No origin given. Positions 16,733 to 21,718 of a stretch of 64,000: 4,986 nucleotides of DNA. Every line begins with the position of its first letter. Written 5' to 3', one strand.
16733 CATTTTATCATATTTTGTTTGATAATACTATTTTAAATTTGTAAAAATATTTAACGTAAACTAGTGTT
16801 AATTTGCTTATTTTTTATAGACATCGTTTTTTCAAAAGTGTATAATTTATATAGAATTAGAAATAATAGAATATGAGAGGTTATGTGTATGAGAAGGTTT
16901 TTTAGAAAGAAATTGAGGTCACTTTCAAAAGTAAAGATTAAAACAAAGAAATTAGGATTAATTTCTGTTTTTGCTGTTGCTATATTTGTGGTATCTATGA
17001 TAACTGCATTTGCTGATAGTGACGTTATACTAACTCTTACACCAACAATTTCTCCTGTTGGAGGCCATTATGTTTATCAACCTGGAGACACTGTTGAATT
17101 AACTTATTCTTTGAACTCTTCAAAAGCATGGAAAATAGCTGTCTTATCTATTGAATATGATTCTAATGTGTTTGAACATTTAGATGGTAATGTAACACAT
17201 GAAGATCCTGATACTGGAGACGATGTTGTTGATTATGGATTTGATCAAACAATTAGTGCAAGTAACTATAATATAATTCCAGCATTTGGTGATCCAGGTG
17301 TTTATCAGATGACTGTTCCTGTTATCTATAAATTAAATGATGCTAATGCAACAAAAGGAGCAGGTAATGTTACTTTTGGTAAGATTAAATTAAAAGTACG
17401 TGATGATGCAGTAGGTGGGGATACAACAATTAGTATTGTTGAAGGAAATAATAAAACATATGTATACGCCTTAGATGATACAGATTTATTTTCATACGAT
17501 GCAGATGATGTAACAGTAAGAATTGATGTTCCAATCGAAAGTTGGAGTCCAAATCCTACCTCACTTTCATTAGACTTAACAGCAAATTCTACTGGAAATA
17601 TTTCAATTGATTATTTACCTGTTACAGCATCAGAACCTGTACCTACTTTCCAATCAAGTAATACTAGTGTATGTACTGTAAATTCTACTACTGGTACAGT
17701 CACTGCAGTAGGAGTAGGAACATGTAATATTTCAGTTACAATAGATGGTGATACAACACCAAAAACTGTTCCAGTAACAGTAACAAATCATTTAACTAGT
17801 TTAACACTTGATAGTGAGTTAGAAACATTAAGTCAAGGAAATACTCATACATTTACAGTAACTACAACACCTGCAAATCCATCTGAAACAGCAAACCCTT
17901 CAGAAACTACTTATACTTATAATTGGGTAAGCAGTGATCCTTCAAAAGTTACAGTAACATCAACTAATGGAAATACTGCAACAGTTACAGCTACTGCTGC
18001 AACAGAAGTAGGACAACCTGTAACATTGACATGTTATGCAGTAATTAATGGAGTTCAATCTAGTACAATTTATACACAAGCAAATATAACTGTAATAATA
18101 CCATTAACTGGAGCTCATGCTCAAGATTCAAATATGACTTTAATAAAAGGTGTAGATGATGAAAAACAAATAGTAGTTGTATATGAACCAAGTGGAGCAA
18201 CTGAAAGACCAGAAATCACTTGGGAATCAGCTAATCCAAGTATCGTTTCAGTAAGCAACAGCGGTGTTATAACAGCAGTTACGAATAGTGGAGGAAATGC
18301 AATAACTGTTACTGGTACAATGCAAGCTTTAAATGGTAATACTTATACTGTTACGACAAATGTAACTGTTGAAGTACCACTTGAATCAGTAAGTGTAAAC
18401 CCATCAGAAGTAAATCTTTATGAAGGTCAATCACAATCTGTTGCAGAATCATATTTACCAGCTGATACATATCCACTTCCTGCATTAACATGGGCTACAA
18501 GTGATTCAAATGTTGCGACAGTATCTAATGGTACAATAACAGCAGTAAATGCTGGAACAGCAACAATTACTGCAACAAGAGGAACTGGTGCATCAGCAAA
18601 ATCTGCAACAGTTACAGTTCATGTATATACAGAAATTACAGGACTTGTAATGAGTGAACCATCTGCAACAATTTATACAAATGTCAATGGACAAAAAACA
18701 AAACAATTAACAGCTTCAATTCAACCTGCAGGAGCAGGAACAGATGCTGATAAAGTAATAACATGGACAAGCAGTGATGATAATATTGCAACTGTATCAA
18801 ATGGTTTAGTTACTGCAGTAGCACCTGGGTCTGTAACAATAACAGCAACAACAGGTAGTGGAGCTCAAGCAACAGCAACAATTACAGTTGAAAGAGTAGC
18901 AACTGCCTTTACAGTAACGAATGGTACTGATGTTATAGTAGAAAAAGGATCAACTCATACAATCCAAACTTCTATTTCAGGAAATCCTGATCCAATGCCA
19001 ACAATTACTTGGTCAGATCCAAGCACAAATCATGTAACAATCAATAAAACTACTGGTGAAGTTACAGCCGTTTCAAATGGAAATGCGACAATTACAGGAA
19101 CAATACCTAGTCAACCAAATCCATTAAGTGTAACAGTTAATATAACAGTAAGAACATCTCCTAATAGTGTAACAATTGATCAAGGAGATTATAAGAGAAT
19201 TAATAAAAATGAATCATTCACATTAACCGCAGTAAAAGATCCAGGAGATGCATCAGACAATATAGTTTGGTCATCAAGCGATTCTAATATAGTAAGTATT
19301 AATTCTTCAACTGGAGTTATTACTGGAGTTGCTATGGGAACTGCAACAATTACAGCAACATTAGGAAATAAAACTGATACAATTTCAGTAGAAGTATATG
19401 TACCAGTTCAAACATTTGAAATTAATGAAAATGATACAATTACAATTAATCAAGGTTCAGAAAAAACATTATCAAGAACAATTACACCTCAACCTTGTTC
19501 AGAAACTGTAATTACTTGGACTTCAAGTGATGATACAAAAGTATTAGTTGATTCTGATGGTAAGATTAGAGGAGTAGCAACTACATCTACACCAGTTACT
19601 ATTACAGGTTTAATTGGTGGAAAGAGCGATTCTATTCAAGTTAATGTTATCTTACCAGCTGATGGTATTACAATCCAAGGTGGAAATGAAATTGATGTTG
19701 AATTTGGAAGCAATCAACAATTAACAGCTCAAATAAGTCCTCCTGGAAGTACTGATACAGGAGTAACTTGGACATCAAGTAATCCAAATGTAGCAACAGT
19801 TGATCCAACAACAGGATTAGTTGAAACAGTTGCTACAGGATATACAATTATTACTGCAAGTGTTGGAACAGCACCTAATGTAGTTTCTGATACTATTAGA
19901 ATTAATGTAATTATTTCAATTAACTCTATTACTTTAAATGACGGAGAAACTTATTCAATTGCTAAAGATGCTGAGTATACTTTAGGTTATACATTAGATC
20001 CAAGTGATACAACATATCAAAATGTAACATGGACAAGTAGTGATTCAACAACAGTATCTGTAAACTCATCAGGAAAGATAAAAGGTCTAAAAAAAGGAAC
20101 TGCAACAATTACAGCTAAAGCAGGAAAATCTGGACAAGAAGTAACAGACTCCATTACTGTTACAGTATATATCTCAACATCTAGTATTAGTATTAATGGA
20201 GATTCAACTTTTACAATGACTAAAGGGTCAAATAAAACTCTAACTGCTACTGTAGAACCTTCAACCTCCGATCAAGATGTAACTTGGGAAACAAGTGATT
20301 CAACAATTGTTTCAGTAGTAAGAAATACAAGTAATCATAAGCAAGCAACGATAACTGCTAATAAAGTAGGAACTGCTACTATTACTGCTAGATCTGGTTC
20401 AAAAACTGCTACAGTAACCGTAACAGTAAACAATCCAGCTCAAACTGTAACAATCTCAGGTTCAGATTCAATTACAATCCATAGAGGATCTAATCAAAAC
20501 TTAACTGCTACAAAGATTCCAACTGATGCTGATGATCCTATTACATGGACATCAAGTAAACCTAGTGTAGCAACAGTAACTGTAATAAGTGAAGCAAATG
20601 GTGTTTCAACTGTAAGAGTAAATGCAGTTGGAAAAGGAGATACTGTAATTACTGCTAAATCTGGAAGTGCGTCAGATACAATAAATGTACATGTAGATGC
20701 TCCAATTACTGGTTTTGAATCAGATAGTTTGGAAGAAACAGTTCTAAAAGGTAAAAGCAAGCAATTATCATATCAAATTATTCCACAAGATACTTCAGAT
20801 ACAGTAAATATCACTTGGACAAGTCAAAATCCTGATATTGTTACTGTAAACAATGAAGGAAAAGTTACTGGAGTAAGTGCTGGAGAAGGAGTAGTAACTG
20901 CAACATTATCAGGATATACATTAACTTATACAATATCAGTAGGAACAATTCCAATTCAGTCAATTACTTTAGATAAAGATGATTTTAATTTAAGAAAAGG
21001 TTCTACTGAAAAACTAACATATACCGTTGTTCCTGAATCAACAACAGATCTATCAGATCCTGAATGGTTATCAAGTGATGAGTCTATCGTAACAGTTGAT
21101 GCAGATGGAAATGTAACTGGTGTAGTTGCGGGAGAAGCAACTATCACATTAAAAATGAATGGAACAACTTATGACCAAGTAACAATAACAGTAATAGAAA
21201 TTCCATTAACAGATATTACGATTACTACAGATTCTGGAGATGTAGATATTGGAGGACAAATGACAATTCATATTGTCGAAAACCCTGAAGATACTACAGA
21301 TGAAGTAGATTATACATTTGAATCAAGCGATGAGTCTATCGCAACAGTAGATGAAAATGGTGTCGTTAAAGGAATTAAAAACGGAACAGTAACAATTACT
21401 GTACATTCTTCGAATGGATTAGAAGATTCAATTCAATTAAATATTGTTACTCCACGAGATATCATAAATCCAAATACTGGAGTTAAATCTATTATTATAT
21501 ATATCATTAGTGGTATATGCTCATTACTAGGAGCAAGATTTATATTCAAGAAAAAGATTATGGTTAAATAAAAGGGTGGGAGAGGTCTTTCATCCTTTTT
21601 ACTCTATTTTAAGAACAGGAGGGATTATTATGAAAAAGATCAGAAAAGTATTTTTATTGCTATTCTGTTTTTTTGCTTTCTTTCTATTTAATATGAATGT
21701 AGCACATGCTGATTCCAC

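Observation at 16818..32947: Cohesin-dockerin surface assembly without any glycoside hydrolase, co-encoded with a class B sortase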

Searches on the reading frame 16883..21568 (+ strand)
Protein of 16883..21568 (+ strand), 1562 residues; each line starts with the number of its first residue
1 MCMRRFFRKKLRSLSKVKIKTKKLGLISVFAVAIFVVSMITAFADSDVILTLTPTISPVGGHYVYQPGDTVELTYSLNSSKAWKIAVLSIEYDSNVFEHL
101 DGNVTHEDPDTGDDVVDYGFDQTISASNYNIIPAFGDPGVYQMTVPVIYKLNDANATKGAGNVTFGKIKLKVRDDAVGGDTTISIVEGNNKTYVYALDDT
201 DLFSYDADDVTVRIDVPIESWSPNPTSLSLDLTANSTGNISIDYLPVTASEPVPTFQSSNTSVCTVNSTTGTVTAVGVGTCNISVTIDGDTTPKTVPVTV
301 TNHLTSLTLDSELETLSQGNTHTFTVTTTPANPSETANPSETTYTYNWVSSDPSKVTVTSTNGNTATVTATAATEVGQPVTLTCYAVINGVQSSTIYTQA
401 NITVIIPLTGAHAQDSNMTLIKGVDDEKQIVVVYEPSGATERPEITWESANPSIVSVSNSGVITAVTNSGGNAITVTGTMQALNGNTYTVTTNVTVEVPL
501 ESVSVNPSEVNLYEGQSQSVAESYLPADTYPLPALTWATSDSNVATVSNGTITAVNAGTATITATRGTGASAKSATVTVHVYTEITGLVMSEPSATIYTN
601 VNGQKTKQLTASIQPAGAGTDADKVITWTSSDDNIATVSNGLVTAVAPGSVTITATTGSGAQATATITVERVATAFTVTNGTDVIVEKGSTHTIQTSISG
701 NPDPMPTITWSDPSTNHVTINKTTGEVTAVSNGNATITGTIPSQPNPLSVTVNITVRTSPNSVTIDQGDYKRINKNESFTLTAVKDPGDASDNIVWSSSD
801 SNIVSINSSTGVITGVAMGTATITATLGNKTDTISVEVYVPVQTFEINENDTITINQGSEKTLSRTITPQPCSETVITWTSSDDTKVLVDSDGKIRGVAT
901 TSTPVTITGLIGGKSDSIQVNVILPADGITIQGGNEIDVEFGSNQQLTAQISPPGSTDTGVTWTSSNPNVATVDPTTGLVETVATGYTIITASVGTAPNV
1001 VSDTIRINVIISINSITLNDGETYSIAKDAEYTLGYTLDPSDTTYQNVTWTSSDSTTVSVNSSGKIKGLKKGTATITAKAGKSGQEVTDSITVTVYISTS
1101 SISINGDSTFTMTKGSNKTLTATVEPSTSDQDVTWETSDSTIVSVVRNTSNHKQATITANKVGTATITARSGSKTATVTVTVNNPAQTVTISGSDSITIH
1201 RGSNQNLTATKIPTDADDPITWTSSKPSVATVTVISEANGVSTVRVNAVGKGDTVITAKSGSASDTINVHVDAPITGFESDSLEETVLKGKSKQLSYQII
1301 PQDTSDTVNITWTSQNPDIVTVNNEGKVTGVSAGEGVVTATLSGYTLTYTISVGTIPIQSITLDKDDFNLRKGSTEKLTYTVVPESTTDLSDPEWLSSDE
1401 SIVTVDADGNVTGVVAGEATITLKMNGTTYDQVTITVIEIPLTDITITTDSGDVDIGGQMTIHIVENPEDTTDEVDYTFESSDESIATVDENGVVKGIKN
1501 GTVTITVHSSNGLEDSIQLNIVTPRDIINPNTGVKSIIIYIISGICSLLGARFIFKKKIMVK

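Call 9: search_protein_families(library=pfam, proteins=[window:16883-21568:+], max_evalue=10)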
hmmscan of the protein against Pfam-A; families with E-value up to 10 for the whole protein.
window:16883-21568:+ (1562 aa): 9 families
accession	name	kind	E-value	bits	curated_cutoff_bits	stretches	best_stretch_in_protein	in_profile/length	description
PF02368.24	Big_2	-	4.2e-125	408.4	22.8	15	1284-1341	11-67/79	Bacterial Ig-like domain (group 2)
PF22359.2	Big-like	-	1.2e-21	77.1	27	11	805-838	13-46/48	Bacterial Ig-like domain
PF21461.3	HL_N-beta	-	6.1e-05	23.2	27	4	1473-1517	10-53/57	Hyaluronate lyase, N-terminal beta-sheet domain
PF20578.4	aBig_2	-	0.00046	20.4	27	7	441-496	33-86/89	Atrophied bacterial Ig domain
PF25354.1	Ig_NUP210_16th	-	0.0046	16.9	27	4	795-827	31-63/72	NUP210-like, Ig-like domain 16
PF21764.3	Invasin_D4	-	0.14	13.1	27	1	616-649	29-63/88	Invasin, domain 4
PF23486.1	Ig_TMEM132_5th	-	0.17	12.5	28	1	1470-1510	79-119/137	TMEM132 fifth domain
PF07076.17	DUF1344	-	0.46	10.7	23.1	1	1014-1029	16-31/60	Protein of unknown function (DUF1344)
PF22067.2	Cep192_D3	-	8.4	7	27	0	490-527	33-70/99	Cep192 domain 3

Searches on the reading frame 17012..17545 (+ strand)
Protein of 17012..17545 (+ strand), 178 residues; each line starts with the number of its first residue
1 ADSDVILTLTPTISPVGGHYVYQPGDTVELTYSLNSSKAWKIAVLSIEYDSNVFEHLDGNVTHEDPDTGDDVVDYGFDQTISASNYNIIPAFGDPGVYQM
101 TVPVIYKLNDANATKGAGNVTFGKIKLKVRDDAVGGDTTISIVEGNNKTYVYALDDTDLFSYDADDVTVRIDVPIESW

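Call 9: search_protein_families(library=pfam, proteins=[window:17015-17545:+], max_evalue=10)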
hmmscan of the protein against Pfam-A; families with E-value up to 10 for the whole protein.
seq(177 aa): 1 family
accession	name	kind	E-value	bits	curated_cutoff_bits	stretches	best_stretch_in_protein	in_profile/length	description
PF00963.24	Cohesin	-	2.5e-05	25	24.1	1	20-144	10-116/139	Cohesin domain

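Call 41: search_solved_structures(query=A2, max_evalue=1, show_alignments=1)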
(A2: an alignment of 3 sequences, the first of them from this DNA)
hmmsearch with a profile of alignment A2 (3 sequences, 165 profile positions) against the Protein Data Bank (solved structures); distinct sequences matched with E-value up to 1: 1.
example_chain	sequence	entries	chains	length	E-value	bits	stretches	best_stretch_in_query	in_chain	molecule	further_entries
5g5d_A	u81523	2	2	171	0.0017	21.8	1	7-122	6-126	CELLULOSOME ANCHORING PROTEIN COHESIN REGION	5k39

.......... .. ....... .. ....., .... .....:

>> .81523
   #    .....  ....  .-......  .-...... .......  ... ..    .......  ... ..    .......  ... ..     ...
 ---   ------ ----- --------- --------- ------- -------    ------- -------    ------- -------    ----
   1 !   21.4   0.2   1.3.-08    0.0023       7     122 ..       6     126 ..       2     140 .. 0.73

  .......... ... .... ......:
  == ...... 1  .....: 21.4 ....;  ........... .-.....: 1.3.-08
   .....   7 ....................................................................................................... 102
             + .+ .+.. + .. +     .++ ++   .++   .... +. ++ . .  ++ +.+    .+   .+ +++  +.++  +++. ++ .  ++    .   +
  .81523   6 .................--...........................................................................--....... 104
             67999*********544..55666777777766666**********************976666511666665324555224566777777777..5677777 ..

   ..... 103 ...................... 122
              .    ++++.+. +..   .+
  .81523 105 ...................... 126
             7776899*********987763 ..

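Call 52: search_protein_representatives(protein=window:17012-17545:+)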
Query: 178 residues. Proteins with E-value up to 0.001 (for the whole library): 3; up to 1e-10: 1; up to 1e-30: 0. The best 3 are listed.
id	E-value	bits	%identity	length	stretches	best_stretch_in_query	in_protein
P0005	2.4e-21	92.9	30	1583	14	76-145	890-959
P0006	7.4e-06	42.5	37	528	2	9-114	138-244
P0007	3.3e-05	40.4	34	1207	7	10-62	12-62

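Call 54: find_homologous_proteins(query=A2, max_evalue=0.01)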
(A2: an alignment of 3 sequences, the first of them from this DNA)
Query A2 (3 sequences) (178 aa, profile of the alignment): 1 proteins with E <= 0.01 among 1817 candidates.
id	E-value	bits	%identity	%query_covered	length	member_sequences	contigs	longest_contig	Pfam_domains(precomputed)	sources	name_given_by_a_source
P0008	1.4e-48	183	58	7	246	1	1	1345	PF00963.25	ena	-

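Call 63: predict_structure(alignment_id=A3)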
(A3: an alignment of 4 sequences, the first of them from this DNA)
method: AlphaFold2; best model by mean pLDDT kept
length: 178 residues; sequences in the alignment: 4
mean_pLDDT: 58.7   pTM: 0.60
mean pLDDT of the five models: 58.7, 56.6, 55.4, 53.8, 52.8
residues with pLDDT >= 90: 0; 70-90: 47; 50-70: 70; < 50: 61
segments of 3 or more residues with pLDDT < 50: 1-18, 73-84, 107-110, 112-114, 116-118, 146-161, 176-178
pLDDT, mean of each block of 10 residues (from residue 1): 42 44 81 59 69 75 57 42 54 70 57 48 76 81 52 41 54 54
secondary structure, 60 per line:
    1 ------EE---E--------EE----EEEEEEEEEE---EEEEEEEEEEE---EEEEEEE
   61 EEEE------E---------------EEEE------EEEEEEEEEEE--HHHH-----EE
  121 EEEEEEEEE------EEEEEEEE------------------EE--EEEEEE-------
elements in order: E27-36 E40-50 E54-64 E87-90 E97-107 H110-113 E119-129 E136-143 E166-171

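Call 66: fold_search(model_id=the predicted structure, library=pdb)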
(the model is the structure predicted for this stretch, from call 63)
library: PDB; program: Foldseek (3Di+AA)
matches with E <= 10: 1901; with E <= 0.001: 54
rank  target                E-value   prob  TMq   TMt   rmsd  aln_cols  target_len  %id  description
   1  6kgd_A                4.5e-06  1.00  0.45  0.52   6.6       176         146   15  Crystal structure of CaDoc0917(R49D)-CaCohA2 complex at pH 8.0 (released 2020-07-08)
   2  6kgc_A                5.3e-06  1.00  0.43  0.51   7.5       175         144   16  Crystal structure of CaDoc0917(R49D)-CaCohA2 complex at pH 5.4 (released 2020-07-08)
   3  6kgf_A                5.6e-06  1.00  0.43  0.51   7.4       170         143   17  Crystal structure of CaDoc0917(R16D)-CaCohA2 complex at pH 8.2 (released 2020-07-08)
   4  4fl4_I                9.8e-06  1.00  0.45  0.29   7.6       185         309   18  Scaffoldin conformation and dynamics revealed by a ternary complex from the Clostridium thermocellum cellulosome (released 2012-06-27)
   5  6kgf_C                1.2e-05  1.00  0.46  0.53   6.7       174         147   17  Crystal structure of CaDoc0917(R16D)-CaCohA2 complex at pH 8.2 (released 2020-07-08)
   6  6kge_A                1.7e-05  1.00  0.46  0.55   6.5       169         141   17  Crystal structure of CaDoc0917(R16D)-CaCohA2 complex at pH 5.5 (released 2020-07-08)
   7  4fl4_L                1.7e-05  1.00  0.43  0.28   7.4       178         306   18  Scaffoldin conformation and dynamics revealed by a ternary complex from the Clostridium thermocellum cellulosome (released 2012-06-27)
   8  2vn5_C                2.0e-05  1.00  0.43  0.50   7.8       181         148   17  The Clostridium cellulolyticum dockerin displays a dual binding mode for its cohesin partner (released 2008-05-20)
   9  2vn6_A                2.0e-05  1.00  0.42  0.47   7.7       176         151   18  The Clostridium cellulolyticum dockerin displays a dual binding mode for its cohesin partner (released 2008-05-13)
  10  4ums                  2.7e-05  1.00  0.41  0.46   8.4       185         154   14  The crystal structure of the seventh ScaB type I cohesin from Pseudobacteroides cellulosolvens (released 2015-05-06)
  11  4fl4_C                3.3e-05  1.00  0.43  0.28   7.7       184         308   17  Scaffoldin conformation and dynamics revealed by a ternary complex from the Clostridium thermocellum cellulosome (released 2012-06-27)
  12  3ul4_A                4.1e-05  1.00  0.43  0.51   7.0       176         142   15  Crystal structure of Coh-OlpA(Cthe_3080)-Doc918(Cthe_0918) complex: A novel type I Cohesin-Dockerin complex from Clost (released 2012-11-28)
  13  6kg8_MODEL_1_A        5.2e-05  1.00  0.46  0.52   6.2       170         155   15  Solution structure of CaCohA2 from Clostridium acetobutylicum (released 2020-07-08)
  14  7fe5_A                7.2e-05  1.00  0.44  0.42   7.7       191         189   11  AvmM Catalyzes Macrocyclization in Alchivemycin A Biosynthesis (released 2021-09-01)
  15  5lxv_A                9.5e-05  1.00  0.45  0.46   8.6       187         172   16  Crystal structure of Ruminococcus flavefaciens scaffoldin C cohesin in complex with a dockerin from an uncharacterized (released 2016-10-19)
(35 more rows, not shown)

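Call 67: search_protein_families(library=pfam, proteins=[P0006], max_evalue=0.01)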
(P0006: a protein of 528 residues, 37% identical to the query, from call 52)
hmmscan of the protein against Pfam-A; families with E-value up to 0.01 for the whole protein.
P0006 (528 aa): 9 families
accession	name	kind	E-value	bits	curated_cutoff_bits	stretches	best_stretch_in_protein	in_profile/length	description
PF00404.24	Dockerin_1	-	6e-10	39.6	22.9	1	468-521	2-56/57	Dockerin type I domain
PF01835.25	MG2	-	6.1e-08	33.4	32.8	0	148-239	7-87/96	MG2 domain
PF15905.10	HMMR_N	-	8.1e-07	29.2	30.1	1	229-389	157-320/330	Hyaluronan mediated motility receptor N-terminal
PF00963.24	Cohesin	-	5.6e-06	27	24.1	1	153-248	11-132/139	Cohesin domain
PF11932.13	DUF3450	-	0.0052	16.6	32.6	1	256-335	15-94/241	Protein of unknown function (DUF3450)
PF07889.17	DUF1664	-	0.0066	16.9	34.6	1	262-337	35-111/124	Protein of unknown function (DUF1664)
PF07926.17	TPR_MLP1_2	-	0.0083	16.6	36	0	337-461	7-129/129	TPR/MLP1/MLP2-like protein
PF13166.12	AAA_13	-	0.0085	15.3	36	1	239-332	379-470/713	AAA domain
PF20570.3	DUF6779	-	0.0099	16.9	28.1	0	254-299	61-106/108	Domain of unknown function (DUF6779)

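Call 84: search_protein_families(library=pfam, alignment_id=A2, max_evalue=1)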
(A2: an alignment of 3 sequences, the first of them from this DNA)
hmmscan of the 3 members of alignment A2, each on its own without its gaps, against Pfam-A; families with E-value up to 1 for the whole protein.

A. member 1, seq(178 aa): 1 family
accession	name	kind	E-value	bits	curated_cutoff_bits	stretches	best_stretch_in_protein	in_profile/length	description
PF00963.24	Cohesin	-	2.5e-05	24.9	24.1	1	21-145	10-116/139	Cohesin domain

B. families by the number of members that match (of 3 scanned): 3 families
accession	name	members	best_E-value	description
PF00963.24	Cohesin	3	2.2e-08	Cohesin domain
PF25704.1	AcrF2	1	0.055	Anti-CRISPR protein AcrF2 protein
PF18141.7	UPF1_1B_dom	1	0.058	RNA helicase UPF1, 1B domain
